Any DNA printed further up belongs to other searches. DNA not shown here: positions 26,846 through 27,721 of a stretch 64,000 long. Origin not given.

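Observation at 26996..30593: Two divergent ClpP-like protease genes outside the structural module, with no ClpX/ClpA partner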

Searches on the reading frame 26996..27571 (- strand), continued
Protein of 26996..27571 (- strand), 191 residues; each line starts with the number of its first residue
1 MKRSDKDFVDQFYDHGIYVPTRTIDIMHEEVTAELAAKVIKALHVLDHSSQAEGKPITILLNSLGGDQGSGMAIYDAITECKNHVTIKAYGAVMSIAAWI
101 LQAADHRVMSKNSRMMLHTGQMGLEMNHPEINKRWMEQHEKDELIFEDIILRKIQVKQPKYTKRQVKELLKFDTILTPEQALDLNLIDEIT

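Call 33: find_encoding_contigs(protein=P0049, flank=10000, max_places=2)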
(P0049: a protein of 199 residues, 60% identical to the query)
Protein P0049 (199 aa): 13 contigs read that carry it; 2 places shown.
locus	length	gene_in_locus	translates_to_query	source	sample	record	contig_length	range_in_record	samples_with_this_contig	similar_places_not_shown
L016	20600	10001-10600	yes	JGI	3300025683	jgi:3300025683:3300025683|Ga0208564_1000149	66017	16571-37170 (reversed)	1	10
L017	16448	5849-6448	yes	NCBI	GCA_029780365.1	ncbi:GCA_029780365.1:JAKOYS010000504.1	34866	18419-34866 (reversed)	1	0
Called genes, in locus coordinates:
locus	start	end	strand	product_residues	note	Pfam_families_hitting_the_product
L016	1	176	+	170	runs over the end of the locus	-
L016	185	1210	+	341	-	PF00154:RecA_N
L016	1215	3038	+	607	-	PF25680:Mom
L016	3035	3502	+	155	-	-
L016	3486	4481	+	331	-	-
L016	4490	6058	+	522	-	PF03796:DnaB_C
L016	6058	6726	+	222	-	PF00596:Aldolase_II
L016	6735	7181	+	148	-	-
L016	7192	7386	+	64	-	-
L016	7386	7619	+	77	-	-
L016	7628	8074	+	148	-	-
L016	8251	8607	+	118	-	-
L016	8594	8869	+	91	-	-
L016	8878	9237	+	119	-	-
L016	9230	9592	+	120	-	-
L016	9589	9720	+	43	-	-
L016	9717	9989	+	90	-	-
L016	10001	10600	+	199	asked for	PF00574:CLP_protease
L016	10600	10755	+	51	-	-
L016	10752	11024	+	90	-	-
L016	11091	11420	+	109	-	-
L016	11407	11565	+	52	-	-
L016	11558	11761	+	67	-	-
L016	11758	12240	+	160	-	-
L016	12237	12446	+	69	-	-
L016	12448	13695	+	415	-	PF07691:PA14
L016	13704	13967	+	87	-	-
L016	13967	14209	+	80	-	-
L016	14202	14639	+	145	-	-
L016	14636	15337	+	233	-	-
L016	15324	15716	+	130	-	-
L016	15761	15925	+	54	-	-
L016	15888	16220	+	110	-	-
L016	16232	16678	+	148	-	-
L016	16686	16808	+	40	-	-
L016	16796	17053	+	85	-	-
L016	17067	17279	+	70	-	-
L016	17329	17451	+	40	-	-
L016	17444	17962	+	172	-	-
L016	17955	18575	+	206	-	PF00574:CLP_protease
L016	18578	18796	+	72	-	-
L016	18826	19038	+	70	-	-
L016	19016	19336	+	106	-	-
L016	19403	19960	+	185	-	-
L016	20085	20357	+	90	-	-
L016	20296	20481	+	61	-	-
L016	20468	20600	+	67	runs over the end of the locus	-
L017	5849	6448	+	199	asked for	PF00574:CLP_protease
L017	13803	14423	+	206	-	PF00574:CLP_protease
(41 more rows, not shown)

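Call 34: find_encoding_contigs(protein=P0088, flank=10000, max_places=2)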
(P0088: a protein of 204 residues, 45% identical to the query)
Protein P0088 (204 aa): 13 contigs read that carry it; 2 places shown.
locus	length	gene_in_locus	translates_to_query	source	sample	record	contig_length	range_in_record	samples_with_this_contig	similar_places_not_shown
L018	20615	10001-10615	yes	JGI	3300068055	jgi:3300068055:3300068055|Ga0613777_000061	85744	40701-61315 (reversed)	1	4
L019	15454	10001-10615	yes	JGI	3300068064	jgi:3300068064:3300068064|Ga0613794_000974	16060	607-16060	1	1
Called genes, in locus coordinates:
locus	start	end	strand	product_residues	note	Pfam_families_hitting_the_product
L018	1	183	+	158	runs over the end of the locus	-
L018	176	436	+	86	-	-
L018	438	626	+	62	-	-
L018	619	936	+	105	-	-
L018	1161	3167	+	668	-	PF03796:DnaB_C, PF06745:ATPase (weak), PF13481:AAA_25 (weak), PF13671:AAA_33 (weak)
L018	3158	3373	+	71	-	-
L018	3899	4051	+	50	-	-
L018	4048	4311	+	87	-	-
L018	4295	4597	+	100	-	-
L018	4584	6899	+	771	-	PF03104:DNA_pol_B_exo1, PF13482:RNase_H_2 (faint), PF00136:DNA_pol_B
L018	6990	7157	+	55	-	-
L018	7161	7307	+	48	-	-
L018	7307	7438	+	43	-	-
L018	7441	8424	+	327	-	PF00004:AAA, PF20720:nSTAND3 (weak)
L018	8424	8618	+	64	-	-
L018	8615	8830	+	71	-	-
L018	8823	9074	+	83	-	-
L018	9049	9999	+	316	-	PF13482:RNase_H_2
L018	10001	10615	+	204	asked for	PF00574:CLP_protease, PF01972:SDH_protease (weak)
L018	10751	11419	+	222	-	PF21448:DNMK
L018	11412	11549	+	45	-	-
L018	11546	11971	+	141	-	PF00692:dUTPase, PF22769:DCD (weak)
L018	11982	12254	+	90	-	-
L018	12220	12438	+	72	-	-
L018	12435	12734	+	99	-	-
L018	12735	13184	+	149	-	-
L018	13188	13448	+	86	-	-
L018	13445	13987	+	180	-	PF01541:GIY-YIG (weak), PF07460:NUMOD3 (faint)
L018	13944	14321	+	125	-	-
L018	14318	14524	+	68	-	-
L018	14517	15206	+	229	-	-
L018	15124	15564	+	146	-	-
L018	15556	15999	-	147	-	PF05105:Phage_holin_4_1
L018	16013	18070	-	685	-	-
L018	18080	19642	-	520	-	-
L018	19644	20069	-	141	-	-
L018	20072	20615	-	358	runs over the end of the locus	-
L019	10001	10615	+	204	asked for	PF00574:CLP_protease, PF01972:SDH_protease (weak)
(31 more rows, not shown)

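Call 37: search_protein_families(library=pfam, proteins=[L014:8677-9654:+], max_evalue=0.01)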
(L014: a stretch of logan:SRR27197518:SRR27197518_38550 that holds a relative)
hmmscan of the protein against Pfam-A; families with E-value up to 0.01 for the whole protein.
L014:8677-9654:+ (325 aa): 9 families
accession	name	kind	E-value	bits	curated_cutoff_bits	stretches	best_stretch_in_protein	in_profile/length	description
PF00004.35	AAA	-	6.7e-12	46.4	21.2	1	117-241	1-130/131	ATPase family associated with various cellular activities (AAA)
PF20720.3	nSTAND3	-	5.2e-06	26.7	27.2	1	117-216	20-110/155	Novel STAND NTPase 3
PF00270.35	DEAD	-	0.0014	18.8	26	1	115-187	15-87/167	DEAD/DEAH box helicase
PF13604.12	AAA_30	-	0.0026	18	27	1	113-147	17-51/191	AAA domain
PF13191.12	AAA_16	-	0.0029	18.6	32.6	1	115-143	25-53/167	AAA ATPase domain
PF13401.12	AAA_22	-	0.0044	17.8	27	0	114-142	5-34/130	AAA domain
PF13245.12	AAA_19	-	0.0046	17.6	25.1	0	113-144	10-44/134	AAA domain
PF13479.12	AAA_24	-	0.006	16.9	27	0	115-152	3-29/195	AAA domain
PF00448.28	SRP54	-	0.0078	16.3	22.7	0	116-159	3-46/196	SRP54-type protein, GTPase domain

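Call 38: search_solved_structures(query=L014:8677-9654:+, max_evalue=0.01, show_alignments=1)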
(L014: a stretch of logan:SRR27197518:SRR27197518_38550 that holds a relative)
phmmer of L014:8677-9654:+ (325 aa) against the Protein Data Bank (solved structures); distinct sequences matched with E-value up to 0.01: 235 (the best 60 are shown).
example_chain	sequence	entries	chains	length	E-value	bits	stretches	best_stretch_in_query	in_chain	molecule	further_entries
7wd3_A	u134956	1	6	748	1.6e-20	76.4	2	95-255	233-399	ATPase family gene 2 protein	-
7nku_A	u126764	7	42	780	1.8e-20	76.2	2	95-255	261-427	ATPase family gene 2 protein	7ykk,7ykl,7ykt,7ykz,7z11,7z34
7wbb_A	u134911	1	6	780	2.9e-20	75.5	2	95-255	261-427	AFG2 isoform 1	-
8rhn_K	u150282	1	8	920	1.4e-18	70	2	91-256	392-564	ATPase family gene 2 protein homolog A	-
5vc7_A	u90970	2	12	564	1.4e-18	70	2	91-254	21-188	VCP-like ATPase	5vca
9lgo_A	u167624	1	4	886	3.1e-18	68.9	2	91-256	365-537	ATPase family gene 2 protein homolog A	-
5g4g_A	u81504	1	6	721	3.2e-18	68.8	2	91-254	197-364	VCP-LIKE ATPASE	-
5g4f_A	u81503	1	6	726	3.2e-18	68.8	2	91-254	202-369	VCP-LIKE ATPASE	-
6oaa_B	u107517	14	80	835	4.8e-16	61.7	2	89-256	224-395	Cell division control protein 48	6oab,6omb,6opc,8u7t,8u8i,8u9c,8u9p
8dar_A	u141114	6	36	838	4.9e-16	61.7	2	89-256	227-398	Cell division control protein 48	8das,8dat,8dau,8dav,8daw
6oa9_A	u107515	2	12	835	4.9e-16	61.7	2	89-256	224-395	Cell division control protein 48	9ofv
9ox9_A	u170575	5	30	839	6.4e-15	58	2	89-255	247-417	vesicle-fusing ATPase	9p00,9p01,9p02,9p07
6chs_H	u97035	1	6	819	8.9e-15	57.5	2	89-255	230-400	Putative cell division control protein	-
8rs9_A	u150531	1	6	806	4.8e-14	55.1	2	90-255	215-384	Transitional endoplasmic reticulum ATPase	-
7wub_C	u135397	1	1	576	5e-14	55.1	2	90-256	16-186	Transitional endoplasmic reticulum ATPase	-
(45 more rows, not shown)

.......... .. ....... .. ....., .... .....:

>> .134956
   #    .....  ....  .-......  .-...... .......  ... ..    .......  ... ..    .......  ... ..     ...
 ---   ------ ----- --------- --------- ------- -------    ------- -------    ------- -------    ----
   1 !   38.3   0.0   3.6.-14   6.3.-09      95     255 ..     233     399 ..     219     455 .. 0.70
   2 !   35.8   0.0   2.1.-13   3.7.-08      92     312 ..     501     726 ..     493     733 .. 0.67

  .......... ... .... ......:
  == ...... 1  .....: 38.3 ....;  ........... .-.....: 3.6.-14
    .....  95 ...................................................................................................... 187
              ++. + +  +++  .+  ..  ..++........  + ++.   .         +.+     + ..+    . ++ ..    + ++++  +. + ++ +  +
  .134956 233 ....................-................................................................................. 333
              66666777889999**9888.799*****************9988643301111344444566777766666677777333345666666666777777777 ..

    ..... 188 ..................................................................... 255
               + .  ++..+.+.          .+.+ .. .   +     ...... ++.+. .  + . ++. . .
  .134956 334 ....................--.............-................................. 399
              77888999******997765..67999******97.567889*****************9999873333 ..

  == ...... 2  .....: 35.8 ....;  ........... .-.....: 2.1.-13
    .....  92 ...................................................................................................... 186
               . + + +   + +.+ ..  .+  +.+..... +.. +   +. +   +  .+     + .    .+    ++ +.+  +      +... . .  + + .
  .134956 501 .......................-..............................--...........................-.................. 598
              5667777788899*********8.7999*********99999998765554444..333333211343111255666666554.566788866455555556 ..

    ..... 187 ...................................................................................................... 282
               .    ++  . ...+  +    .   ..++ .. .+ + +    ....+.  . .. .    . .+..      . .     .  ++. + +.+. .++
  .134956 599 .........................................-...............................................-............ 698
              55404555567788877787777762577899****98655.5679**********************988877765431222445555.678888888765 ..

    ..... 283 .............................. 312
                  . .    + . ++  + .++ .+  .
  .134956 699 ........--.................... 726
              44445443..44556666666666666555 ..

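Call 53: find_related_loci(query=A2, collection=viral_contigs, flank=10000)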
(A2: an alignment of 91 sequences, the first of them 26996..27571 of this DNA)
Query A2 (191 aa) in viral_contigs; peptide patterns used: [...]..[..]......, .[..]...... (x = any residue, [..] = any of these).
599 stretches matched a pattern (row limit reached: there are more); 558 encode a relative of the query (tblastn E <= 1e-3); the best 80 are kept; 80 distinct loci.
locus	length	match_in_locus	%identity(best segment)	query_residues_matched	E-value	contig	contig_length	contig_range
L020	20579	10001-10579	45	6-190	4e-52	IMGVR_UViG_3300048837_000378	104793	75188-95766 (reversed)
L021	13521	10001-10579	44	1-190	4e-52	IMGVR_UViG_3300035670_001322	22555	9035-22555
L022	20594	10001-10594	44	1-190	9e-51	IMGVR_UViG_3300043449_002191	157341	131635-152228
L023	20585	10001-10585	46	1-190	7e-50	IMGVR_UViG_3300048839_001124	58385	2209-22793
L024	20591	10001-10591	42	2-190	1e-48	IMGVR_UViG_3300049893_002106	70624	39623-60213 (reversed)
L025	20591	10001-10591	41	2-190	3e-48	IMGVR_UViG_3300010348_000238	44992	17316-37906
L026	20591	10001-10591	45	1-190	9e-48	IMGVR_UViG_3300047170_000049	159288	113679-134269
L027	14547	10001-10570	40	2-190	2e-46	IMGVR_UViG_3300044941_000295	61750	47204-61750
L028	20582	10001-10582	40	2-190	8e-46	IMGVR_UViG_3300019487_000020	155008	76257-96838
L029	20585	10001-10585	41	2-191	3e-45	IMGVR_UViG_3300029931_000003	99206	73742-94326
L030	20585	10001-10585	41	2-191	3e-45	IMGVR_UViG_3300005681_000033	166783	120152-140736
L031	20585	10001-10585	41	2-191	3e-45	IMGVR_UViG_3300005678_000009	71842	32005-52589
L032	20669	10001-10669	42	6-190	2e-44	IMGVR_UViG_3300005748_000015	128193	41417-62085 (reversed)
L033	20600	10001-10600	38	1-190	9e-44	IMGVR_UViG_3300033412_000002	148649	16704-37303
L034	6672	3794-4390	42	2-190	5e-44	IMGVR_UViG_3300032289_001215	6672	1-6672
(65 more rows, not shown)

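Call 58: predict_structure(alignment_id=A2)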
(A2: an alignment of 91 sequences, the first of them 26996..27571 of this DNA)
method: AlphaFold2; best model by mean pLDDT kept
length: 191 residues; sequences in the alignment: 91
mean_pLDDT: 93.8   pTM: 0.90
mean pLDDT of the five models: 93.8, 93.2, 92.6, 90.1, 89.4
residues with pLDDT >= 90: 160; 70-90: 24; 50-70: 7; < 50: 0
segments of 3 or more residues with pLDDT < 50: none
pLDDT, mean of each block of 10 residues (from residue 1): 78 91 94 97 90 84 96 98 97 97 98 95 89 94 95 98 97 96 99 96
secondary structure, 60 per line:
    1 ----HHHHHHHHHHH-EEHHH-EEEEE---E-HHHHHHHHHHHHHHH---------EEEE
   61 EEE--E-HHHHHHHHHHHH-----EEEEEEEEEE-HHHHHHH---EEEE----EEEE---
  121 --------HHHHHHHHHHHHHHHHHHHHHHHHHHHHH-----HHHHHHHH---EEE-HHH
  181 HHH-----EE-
elements in order: H5-15 E23-27 H33-47 E57-63 H68-79 E85-94 H96-102 E106-109 E114-117 H129-157 H163-170 E174-176 H178-183

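Call 65: search_protein_families(library=phrogs, alignment_id=A3, max_evalue=0.00001)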
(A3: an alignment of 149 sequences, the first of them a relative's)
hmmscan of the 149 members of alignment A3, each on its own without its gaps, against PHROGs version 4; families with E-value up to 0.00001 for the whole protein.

A. member 1, L018:10751-11419:+ (222 aa): 1 family
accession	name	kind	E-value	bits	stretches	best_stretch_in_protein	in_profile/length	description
phrog_139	-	other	4.7e-43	148.9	1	1-211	83-265/342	deoxynucleoside monophosphate kinase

B. families by the number of members that match (of 149 scanned): 134 families (the first 25 are shown)
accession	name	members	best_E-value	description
phrog_2597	-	12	1e-19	DNA primase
phrog_17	-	8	1.3e-103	DNA polymerase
phrog_192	-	7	3.8e-30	DNA polymerase exonuclease subunit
phrog_403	-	6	2.1e-103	DNA polymerase exonuclease subunit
phrog_114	-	5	3.7e-102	ATP-dependent DNA ligase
phrog_2573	-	4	1.1e-38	DNA polymerase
phrog_1706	-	4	6.2e-27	CRISPR/Cas system associated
phrog_10285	-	4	7.5e-21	DNA polymerase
phrog_1035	-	4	4.3e-20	endonuclease VII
phrog_15971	-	4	1.5e-19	DNA polymerase I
phrog_7485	-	4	3.9e-16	-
phrog_10440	-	4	6.5e-14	-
phrog_3757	-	4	5.2e-13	-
phrog_1990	-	4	6.4e-12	Cas4-domain exonuclease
phrog_36873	-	4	1.9e-08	DNA helicase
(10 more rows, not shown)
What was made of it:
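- Neighbour census: 149 genes next to B-type ClpPs (three nearest genes of at least 150 aa per locus, 50 distinct viral contigs) are dominated by primase, DNA polymerase, exonuclease, ligase and helicase (call 65).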
